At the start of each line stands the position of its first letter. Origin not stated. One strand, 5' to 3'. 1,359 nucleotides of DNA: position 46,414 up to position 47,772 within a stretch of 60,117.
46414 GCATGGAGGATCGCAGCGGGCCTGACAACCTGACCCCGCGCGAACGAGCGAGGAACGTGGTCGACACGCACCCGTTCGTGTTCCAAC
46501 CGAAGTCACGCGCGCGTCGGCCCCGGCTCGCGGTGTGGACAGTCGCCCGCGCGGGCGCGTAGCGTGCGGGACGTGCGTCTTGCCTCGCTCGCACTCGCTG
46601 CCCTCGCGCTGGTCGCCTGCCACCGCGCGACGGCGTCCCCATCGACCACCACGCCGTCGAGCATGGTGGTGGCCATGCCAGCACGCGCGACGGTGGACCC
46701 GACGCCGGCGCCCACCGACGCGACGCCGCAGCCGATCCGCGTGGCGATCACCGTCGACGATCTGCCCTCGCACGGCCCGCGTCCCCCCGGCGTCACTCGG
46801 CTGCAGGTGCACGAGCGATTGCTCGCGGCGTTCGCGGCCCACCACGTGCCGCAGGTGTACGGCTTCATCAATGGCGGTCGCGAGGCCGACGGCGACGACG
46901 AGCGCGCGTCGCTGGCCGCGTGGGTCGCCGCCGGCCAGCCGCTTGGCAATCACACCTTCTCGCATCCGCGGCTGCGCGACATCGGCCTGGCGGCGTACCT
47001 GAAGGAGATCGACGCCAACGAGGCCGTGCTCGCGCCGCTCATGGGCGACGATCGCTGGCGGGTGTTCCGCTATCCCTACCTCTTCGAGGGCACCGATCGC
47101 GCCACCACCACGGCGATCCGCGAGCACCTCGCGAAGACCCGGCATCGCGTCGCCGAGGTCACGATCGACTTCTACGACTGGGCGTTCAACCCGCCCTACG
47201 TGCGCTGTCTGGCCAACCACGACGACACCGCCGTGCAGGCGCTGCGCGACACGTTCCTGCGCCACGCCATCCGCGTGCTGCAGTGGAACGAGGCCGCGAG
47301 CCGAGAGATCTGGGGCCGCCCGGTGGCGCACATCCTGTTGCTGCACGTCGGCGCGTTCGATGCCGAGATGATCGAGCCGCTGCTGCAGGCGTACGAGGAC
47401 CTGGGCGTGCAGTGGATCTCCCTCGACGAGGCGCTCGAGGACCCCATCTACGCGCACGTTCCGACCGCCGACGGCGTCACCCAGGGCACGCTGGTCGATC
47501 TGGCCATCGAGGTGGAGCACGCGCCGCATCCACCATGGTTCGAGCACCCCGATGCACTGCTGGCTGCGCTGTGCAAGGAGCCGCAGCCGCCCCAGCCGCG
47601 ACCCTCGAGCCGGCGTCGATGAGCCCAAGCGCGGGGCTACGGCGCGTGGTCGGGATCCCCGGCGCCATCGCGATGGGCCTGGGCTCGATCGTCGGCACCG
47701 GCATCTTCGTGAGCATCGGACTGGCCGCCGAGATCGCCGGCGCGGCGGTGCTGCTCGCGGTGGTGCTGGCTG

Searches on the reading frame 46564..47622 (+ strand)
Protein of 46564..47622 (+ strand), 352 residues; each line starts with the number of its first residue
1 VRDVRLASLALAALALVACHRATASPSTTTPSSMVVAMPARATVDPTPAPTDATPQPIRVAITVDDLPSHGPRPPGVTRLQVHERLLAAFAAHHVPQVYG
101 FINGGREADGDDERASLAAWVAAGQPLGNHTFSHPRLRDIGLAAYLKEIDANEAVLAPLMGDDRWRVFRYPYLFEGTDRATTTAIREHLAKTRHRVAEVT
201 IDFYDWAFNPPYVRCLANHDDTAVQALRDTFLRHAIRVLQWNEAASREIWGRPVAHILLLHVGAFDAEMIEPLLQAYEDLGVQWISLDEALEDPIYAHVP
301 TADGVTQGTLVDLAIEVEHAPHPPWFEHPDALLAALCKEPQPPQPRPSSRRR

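Call 47: search_protein_families(library=pfam, proteins=[window:46564-47622:+], max_evalue=0.001)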
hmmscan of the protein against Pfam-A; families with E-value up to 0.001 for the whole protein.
window:46564-47622:+ (352 aa): 1 family
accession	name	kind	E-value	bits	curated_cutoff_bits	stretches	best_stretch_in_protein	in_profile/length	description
PF01522.26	Polysacc_deac_1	-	6.2e-15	55.7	23.1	1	55-174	4-107/124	Polysaccharide deacetylase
